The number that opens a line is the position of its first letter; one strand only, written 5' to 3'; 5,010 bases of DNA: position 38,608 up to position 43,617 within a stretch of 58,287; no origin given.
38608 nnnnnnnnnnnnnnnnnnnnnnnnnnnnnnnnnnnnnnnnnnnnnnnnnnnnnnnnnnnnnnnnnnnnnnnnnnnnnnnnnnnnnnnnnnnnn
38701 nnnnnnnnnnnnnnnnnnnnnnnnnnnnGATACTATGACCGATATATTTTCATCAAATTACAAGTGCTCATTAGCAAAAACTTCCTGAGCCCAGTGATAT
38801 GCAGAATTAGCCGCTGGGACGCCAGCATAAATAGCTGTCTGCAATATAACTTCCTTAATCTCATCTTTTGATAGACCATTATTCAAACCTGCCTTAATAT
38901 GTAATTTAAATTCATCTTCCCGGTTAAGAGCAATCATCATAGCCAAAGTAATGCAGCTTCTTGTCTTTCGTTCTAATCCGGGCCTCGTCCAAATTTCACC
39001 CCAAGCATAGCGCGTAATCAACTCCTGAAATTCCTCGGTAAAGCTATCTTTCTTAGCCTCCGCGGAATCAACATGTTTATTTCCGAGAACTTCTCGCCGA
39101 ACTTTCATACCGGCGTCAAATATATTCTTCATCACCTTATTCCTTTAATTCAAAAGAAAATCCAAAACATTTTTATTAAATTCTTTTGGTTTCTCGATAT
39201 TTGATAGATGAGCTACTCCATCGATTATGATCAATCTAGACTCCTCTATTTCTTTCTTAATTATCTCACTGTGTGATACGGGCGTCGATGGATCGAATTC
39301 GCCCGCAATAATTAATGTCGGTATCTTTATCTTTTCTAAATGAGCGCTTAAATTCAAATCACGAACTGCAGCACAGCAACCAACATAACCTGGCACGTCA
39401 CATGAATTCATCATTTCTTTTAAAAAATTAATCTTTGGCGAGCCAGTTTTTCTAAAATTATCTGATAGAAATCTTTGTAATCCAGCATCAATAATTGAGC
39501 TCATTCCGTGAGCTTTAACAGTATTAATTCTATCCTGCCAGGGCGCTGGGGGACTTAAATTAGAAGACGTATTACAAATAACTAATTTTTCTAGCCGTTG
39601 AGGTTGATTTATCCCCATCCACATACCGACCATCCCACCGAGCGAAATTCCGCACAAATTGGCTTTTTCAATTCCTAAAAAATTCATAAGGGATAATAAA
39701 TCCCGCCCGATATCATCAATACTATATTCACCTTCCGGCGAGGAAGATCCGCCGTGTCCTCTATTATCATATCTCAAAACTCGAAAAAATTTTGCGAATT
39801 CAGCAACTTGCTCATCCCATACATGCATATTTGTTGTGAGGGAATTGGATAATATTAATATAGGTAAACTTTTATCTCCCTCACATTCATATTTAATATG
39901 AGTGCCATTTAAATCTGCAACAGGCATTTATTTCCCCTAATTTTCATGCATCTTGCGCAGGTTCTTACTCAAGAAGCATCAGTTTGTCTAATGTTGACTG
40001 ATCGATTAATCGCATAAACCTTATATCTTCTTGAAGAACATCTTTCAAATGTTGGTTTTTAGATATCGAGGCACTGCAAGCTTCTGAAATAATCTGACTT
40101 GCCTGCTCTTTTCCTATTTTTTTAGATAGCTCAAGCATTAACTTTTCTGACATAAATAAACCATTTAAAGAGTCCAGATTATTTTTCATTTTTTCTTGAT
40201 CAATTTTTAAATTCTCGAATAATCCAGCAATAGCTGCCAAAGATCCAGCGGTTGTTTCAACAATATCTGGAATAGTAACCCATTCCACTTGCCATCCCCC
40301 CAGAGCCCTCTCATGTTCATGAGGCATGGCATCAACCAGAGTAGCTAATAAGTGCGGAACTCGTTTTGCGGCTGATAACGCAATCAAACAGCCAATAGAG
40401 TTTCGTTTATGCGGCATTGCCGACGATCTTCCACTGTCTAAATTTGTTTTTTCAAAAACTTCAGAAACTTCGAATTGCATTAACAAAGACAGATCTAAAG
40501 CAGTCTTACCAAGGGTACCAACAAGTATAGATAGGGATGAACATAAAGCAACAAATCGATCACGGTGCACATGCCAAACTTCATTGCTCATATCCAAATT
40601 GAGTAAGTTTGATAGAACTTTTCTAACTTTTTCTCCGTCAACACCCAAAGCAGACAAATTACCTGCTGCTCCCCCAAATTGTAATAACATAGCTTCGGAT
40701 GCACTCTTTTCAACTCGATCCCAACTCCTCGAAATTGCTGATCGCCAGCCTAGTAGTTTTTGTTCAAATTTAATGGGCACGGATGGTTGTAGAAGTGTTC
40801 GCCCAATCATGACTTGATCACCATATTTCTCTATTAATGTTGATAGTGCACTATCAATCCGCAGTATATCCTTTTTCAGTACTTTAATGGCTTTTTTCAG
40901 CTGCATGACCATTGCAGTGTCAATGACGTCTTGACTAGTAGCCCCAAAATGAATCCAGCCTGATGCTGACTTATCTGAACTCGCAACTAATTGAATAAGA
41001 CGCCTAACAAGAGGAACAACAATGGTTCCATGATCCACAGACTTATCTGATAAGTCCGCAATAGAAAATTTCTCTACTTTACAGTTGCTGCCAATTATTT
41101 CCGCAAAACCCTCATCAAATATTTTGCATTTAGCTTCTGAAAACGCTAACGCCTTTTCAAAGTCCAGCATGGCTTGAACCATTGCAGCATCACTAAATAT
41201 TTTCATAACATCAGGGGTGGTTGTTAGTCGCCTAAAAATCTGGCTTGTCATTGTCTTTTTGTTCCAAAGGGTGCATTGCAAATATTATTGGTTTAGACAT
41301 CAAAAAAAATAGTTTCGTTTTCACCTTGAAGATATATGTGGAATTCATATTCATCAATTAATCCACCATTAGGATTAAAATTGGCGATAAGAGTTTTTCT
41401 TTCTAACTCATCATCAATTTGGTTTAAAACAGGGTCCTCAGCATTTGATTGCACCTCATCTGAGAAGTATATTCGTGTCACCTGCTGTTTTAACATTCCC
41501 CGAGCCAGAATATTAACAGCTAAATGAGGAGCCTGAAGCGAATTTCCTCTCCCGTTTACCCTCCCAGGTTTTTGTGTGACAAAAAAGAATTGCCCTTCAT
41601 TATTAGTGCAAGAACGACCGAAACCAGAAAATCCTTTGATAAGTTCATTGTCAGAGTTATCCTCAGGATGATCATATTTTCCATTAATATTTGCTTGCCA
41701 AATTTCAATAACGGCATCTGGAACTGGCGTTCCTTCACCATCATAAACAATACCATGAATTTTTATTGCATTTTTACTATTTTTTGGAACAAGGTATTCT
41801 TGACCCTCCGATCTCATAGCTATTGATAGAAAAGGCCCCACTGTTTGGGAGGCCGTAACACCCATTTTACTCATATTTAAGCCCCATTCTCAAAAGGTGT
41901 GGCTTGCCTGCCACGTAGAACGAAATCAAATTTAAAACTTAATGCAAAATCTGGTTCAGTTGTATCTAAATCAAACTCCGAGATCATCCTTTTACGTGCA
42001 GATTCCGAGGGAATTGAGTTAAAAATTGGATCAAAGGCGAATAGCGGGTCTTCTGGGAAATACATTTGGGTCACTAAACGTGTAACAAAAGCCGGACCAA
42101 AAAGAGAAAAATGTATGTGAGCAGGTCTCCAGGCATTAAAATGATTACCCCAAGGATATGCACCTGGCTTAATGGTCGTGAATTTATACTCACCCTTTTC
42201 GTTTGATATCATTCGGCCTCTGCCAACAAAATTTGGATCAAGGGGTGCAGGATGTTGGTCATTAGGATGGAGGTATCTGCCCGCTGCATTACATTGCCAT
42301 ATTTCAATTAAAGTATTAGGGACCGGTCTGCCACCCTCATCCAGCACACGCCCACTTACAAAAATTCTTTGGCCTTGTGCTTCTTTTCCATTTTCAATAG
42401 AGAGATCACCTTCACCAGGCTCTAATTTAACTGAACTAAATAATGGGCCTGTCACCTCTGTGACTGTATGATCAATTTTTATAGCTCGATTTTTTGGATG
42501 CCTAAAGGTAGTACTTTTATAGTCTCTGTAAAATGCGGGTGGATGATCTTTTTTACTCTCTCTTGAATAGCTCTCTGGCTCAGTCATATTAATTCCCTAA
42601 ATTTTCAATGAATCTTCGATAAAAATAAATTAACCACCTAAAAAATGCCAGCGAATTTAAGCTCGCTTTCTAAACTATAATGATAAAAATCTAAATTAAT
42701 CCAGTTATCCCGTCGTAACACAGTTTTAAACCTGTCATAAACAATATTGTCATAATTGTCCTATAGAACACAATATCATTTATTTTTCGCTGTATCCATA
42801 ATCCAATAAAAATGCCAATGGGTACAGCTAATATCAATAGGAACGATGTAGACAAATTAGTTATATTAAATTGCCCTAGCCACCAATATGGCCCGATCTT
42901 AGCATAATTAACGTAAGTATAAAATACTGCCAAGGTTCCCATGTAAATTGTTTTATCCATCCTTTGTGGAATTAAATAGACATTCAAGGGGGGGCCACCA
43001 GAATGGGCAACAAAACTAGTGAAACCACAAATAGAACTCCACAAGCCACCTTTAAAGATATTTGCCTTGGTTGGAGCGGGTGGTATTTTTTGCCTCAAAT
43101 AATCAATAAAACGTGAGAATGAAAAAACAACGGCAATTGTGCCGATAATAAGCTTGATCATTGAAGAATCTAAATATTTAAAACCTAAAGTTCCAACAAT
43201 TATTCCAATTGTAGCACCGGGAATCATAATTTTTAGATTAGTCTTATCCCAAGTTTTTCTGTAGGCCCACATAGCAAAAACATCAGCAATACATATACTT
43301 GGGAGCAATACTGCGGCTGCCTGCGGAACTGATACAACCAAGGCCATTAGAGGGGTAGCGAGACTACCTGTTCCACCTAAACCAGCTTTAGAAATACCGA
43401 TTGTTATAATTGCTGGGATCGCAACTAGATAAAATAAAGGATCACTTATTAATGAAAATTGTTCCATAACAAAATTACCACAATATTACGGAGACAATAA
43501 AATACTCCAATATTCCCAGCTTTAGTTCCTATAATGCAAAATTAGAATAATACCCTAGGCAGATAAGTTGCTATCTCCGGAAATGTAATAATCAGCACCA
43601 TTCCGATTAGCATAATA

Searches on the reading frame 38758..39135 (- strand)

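Call 76: search_protein_families(library=pfam, proteins=[window:38758-39135:-], max_evalue=0.00001)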
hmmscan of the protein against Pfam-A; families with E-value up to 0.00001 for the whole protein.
window:38758-39135:- (125 aa): 1 family
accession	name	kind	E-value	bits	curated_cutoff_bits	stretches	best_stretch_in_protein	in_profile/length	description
PF02627.25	CMD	-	4.7e-25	87.8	23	1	35-118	2-84/84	Carboxymuconolactone decarboxylase family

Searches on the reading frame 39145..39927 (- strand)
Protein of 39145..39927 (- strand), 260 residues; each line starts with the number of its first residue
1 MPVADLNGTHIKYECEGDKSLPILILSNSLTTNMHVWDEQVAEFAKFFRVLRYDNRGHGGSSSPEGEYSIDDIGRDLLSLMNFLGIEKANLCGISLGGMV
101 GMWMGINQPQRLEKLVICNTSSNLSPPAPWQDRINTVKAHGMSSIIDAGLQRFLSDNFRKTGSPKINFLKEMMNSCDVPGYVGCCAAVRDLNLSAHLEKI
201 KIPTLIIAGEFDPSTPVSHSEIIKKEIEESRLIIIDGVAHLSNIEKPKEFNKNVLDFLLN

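Call 76: search_protein_families(library=pfam, proteins=[window:39145-39927:-], max_evalue=0.00001)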
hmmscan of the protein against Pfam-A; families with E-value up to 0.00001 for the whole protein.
window:39145-39927:- (260 aa): 5 families
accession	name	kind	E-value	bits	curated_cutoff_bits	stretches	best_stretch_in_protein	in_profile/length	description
PF00561.26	Abhydrolase_1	-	2.1e-26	93.5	25.8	1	22-132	1-111/245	alpha/beta hydrolase fold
PF12146.15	Hydrolase_4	-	5.2e-13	49.3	27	1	48-242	32-234/239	Serine aminopeptidase, S33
PF12697.13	Abhydrolase_6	-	4.1e-12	47.7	26.3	1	32-251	9-215/217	Alpha/beta hydrolase family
PF03096.20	Ndr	-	5.2e-08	32.4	23.3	1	39-255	47-273/283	Ndr family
PF08386.16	Abhydrolase_4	-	9e-06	26.2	21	0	199-259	32-92/103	TAP-like protein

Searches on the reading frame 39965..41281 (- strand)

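Call 76: search_protein_families(library=pfam, proteins=[window:39965-41281:-], max_evalue=0.00001)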
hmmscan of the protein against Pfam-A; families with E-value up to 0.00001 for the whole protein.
window:39965-41281:- (438 aa): 2 families
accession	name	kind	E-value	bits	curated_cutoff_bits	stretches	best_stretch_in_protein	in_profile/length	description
PF00206.25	Lyase_1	-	8.5e-40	137.5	27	1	21-308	6-310/312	Lyase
PF10397.14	ADSL_C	-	3.1e-10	40.7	32.7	1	374-435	1-63/79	Adenylosuccinate lyase C-terminus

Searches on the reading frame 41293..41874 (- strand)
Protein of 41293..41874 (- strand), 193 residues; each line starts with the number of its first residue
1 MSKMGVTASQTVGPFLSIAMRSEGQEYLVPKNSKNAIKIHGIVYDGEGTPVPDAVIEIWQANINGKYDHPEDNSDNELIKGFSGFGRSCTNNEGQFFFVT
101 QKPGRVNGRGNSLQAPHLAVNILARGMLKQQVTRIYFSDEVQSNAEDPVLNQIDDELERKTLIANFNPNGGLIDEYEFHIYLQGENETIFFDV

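Call 76: search_protein_families(library=pfam, proteins=[window:41293-41874:-], max_evalue=0.00001)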
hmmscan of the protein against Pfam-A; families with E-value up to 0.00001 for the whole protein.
window:41293-41874:- (193 aa): 1 family
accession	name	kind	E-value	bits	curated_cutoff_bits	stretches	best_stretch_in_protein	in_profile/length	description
PF00775.27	Dioxygenase_C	-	1.8e-13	50.8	27.3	1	35-183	28-181/182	Dioxygenase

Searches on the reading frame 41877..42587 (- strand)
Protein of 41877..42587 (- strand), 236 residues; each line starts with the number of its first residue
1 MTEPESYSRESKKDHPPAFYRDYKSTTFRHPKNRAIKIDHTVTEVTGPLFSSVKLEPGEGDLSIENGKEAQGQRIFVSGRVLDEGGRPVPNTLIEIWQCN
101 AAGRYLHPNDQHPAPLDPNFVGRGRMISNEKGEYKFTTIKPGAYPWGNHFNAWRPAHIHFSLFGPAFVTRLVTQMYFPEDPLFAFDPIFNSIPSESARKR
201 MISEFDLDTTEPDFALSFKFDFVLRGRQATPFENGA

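Call 76: search_protein_families(library=pfam, proteins=[window:41877-42587:-], max_evalue=0.00001)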
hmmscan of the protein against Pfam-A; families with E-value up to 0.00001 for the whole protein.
window:41877-42587:- (236 aa): 2 families
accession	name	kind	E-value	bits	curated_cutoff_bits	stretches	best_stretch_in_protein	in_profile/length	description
PF00775.27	Dioxygenase_C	-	8.3e-50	169.2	27.3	1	46-226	2-182/182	Dioxygenase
PF12391.13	PCDO_beta_N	-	2.3e-08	34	24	1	7-41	1-34/34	Protocatechuate 3,4-dioxygenase beta subunit N terminal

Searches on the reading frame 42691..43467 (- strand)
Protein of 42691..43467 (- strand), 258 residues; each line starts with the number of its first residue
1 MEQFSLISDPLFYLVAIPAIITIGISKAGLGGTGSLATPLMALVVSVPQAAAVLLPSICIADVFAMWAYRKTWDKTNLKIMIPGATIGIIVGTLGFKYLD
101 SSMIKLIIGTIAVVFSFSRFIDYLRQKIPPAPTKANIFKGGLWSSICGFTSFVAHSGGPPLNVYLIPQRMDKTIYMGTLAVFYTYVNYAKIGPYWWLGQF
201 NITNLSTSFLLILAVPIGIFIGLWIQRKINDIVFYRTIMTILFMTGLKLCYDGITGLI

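Call 8: search_protein_families(library=pfam, proteins=[window:42691-43467:-], max_evalue=0.001)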
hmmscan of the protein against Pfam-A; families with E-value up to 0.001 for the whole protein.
window:42691-43467:- (258 aa): 1 family
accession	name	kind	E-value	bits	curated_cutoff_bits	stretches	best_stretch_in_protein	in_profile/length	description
PF01925.25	TauE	-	9.2e-30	104.5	32.6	1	17-249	2-237/237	Sulfite exporter TauE/SafE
